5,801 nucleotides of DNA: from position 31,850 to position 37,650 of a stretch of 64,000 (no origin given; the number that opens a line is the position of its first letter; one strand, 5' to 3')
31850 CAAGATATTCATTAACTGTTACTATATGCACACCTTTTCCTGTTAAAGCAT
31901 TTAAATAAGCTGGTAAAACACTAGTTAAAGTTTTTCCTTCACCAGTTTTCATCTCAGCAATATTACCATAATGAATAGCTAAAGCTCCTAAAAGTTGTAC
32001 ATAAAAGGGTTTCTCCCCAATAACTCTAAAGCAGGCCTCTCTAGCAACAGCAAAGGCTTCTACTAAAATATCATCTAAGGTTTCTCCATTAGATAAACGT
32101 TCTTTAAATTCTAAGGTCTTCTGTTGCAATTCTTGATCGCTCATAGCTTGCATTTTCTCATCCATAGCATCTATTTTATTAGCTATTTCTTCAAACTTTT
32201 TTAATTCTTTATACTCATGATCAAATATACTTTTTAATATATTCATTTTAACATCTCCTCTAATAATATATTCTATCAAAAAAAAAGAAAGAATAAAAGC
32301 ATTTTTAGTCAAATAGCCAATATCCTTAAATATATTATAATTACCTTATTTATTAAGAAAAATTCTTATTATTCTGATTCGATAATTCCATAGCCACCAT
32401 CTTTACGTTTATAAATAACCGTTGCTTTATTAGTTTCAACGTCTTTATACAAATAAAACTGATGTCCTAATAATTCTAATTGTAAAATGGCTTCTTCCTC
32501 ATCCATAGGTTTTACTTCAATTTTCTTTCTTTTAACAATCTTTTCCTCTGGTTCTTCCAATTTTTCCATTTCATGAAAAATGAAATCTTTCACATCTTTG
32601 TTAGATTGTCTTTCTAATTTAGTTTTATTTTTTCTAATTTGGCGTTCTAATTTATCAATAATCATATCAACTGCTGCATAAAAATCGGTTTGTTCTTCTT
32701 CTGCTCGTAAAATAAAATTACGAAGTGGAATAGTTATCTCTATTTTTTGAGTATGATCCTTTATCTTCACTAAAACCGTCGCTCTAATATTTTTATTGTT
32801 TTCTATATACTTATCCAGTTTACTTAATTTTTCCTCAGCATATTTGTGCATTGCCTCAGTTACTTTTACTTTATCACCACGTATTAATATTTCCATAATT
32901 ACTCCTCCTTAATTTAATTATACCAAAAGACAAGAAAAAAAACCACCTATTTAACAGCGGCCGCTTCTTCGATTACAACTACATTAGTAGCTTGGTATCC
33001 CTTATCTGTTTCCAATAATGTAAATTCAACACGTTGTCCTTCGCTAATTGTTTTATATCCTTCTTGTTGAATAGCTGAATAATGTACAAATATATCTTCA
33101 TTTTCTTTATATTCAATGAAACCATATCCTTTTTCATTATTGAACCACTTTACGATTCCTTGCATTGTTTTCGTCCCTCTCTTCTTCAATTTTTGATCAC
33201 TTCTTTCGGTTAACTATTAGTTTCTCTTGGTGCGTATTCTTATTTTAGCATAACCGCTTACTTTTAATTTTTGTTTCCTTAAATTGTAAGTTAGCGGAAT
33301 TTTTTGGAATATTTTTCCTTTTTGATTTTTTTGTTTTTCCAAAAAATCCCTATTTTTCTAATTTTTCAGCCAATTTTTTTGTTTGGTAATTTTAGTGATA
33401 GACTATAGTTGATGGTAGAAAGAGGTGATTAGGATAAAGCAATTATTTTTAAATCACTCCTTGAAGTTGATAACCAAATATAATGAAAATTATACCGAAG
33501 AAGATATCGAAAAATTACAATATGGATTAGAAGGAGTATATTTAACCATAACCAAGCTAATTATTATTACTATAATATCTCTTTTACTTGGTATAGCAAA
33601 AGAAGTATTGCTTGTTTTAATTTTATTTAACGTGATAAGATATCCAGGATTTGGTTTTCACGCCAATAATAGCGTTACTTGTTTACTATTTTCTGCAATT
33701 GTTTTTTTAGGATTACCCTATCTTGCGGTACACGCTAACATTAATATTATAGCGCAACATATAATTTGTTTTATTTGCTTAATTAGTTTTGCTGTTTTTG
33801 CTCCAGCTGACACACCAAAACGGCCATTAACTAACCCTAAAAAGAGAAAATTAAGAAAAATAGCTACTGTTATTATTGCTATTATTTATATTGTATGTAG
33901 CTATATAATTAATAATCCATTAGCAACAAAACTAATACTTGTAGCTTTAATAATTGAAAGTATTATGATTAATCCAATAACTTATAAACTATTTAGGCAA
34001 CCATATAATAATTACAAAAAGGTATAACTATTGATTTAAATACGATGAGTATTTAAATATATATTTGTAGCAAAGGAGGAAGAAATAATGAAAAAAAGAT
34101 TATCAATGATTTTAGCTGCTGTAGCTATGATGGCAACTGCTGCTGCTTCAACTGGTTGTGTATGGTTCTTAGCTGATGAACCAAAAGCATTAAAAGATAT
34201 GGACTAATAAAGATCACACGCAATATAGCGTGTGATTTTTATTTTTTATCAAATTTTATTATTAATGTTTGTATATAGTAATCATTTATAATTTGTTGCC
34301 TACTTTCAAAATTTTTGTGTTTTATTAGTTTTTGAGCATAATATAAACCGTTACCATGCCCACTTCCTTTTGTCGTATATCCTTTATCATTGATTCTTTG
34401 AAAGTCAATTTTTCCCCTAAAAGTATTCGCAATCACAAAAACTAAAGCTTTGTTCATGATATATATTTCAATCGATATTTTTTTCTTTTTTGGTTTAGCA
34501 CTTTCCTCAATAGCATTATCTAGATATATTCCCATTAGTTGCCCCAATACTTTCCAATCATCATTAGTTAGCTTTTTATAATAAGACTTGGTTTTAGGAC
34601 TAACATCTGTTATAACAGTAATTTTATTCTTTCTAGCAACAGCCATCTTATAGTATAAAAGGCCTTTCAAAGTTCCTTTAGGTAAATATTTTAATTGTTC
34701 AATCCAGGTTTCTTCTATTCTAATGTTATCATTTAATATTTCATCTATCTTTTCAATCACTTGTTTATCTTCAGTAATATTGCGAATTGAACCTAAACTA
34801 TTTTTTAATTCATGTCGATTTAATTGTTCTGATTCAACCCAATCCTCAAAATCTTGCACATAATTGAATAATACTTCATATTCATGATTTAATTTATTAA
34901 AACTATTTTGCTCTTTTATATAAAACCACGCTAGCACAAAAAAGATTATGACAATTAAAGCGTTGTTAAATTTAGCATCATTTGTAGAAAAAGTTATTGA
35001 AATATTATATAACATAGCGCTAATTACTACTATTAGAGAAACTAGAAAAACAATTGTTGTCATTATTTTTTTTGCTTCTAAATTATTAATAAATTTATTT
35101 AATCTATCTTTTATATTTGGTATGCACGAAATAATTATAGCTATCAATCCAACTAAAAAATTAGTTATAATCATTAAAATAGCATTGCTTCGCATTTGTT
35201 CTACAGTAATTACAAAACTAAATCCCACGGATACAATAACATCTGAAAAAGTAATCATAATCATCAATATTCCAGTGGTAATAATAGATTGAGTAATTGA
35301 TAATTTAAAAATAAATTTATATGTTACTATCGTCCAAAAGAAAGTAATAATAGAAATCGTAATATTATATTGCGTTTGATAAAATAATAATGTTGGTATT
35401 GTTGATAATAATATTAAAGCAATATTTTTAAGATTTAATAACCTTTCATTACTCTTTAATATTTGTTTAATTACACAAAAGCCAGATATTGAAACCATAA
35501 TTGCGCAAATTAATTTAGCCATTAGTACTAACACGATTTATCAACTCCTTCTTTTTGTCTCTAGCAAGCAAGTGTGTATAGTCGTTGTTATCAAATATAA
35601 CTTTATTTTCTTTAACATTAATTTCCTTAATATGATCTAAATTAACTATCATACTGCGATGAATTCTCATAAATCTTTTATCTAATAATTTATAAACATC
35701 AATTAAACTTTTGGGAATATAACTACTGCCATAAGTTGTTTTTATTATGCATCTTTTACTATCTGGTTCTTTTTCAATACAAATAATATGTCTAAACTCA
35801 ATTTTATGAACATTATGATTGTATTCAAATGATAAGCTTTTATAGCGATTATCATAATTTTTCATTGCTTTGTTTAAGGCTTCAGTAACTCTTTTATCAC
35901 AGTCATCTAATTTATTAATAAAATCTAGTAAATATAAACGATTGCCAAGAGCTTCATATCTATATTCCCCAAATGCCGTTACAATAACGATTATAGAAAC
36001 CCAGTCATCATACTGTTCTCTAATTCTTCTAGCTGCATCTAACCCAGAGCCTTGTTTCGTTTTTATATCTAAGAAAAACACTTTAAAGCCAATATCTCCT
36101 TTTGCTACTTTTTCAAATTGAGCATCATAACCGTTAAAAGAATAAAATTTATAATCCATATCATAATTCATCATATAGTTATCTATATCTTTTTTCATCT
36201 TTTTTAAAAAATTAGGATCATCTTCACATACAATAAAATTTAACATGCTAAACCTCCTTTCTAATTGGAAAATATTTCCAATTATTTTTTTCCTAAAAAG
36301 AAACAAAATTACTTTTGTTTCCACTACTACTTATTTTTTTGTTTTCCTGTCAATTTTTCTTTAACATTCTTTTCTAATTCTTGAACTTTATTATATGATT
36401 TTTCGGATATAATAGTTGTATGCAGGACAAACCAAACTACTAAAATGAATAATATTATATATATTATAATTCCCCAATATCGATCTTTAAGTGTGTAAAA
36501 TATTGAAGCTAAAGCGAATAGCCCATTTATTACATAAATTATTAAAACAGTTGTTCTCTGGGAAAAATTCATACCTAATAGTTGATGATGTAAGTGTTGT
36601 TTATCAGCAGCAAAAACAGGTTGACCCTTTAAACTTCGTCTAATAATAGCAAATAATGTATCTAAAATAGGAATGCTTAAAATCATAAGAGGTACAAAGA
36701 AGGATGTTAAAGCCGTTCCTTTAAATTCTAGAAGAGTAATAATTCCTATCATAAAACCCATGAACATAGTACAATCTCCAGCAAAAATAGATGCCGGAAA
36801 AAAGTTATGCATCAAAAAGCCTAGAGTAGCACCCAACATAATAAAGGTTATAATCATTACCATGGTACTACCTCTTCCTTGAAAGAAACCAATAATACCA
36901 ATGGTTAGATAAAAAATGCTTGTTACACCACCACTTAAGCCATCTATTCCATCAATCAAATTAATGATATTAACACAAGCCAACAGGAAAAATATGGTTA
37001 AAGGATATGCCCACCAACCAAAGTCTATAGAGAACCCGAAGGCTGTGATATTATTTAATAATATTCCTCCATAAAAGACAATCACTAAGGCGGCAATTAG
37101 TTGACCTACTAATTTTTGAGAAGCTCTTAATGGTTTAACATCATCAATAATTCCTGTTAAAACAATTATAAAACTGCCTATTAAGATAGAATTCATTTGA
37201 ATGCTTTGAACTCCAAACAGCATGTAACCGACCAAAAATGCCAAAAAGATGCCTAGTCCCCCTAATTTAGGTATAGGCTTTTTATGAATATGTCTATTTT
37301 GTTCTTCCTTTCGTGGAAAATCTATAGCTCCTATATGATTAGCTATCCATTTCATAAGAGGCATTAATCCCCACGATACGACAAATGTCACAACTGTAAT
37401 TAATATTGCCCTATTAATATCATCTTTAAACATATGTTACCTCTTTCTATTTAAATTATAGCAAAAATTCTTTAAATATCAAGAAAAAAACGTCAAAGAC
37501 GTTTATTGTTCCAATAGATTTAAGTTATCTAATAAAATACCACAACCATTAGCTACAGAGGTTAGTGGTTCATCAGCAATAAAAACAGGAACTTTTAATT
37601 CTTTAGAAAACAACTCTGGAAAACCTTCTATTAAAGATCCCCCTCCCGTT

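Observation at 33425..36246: agr-type quorum-sensing locus with an unannotated 39-aa AgrD and convergent agrBD / agrCA architecture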

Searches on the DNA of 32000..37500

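Call 9: search_rna_families(source=window, start=32000, end=37500, threshold=evalue, max_evalue=1)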
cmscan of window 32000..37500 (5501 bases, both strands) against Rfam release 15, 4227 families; matches with E-value up to 1: 2.
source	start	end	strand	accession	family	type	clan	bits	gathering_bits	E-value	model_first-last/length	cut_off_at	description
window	35921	35976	-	RF03886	mir-1993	Gene; miRNA;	-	26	82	0.051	1-69/69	no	mir-1993 microRNA precursor family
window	34142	34224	-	RF00133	SNORD33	Gene; snRNA; snoRNA; CD-box;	CL00054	23.9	44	0.8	1-85/85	no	Small nucleolar RNA Z195/SNORD33/SNORD32 family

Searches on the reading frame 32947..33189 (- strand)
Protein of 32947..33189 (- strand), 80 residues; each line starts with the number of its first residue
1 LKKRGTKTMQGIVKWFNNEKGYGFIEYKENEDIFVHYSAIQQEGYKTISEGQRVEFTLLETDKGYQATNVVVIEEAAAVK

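Call 42: search_protein_families(library=pfam, proteins=[window:32947-33189:-], max_evalue=0.001)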
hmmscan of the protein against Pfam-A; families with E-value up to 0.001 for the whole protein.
window:32947-33189:- (80 aa): 1 family
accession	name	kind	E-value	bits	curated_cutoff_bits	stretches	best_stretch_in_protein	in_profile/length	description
PF00313.28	CSD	-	6.3e-28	96.9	27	1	9-72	1-65/66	'Cold-shock' DNA-binding domain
